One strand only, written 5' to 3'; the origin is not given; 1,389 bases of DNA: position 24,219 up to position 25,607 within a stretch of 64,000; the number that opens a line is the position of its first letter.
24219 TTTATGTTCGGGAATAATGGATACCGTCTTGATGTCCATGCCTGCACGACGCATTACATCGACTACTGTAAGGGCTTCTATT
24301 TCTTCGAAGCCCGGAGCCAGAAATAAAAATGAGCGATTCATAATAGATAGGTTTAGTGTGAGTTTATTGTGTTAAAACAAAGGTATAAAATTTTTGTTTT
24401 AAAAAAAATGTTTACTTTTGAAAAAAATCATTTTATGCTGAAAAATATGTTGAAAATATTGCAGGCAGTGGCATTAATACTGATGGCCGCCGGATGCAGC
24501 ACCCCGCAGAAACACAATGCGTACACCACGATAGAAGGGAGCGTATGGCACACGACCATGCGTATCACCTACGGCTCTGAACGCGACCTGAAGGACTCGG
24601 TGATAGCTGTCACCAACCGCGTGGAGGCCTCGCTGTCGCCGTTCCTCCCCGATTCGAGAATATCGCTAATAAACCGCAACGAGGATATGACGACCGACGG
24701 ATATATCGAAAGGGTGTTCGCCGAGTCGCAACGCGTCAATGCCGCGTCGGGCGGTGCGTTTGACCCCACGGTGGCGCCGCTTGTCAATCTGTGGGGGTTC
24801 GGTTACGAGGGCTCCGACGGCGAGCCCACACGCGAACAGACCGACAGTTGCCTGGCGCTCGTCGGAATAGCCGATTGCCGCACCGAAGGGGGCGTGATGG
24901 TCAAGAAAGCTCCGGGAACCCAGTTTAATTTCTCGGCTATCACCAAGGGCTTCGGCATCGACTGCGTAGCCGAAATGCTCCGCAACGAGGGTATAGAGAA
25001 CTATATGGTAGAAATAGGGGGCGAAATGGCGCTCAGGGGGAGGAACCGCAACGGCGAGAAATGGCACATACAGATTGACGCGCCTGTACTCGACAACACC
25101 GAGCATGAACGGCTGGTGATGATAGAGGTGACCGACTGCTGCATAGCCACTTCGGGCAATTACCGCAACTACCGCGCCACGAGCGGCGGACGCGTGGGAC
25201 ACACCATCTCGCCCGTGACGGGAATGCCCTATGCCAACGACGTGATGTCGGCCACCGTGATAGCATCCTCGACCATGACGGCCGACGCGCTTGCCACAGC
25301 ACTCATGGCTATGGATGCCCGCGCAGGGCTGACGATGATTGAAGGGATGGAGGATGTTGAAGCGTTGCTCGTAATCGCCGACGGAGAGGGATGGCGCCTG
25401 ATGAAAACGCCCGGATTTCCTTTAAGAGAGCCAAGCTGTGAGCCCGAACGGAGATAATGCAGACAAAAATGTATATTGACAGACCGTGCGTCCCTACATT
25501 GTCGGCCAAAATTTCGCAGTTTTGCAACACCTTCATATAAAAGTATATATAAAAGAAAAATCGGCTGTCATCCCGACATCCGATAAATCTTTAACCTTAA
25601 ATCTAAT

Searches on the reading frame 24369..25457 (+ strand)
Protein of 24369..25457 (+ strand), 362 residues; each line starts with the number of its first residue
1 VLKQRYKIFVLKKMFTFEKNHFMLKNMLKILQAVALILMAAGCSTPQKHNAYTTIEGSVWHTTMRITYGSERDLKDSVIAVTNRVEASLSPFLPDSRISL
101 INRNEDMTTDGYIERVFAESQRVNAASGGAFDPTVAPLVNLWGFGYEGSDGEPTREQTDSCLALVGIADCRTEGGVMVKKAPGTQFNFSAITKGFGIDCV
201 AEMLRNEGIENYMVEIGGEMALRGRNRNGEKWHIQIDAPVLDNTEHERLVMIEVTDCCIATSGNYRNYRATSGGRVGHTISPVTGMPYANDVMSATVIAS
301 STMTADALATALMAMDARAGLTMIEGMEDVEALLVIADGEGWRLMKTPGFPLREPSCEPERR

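Call 9: search_protein_families(library=pfam, proteins=[window:24369-25457:+], max_evalue=0.001)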
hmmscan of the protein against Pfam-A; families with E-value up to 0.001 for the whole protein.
window:24369-25457:+ (362 aa): 1 family
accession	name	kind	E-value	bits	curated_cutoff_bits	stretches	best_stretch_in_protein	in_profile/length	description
PF02424.20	ApbE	-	5.6e-73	246.2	25.6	1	62-334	3-266/266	ApbE family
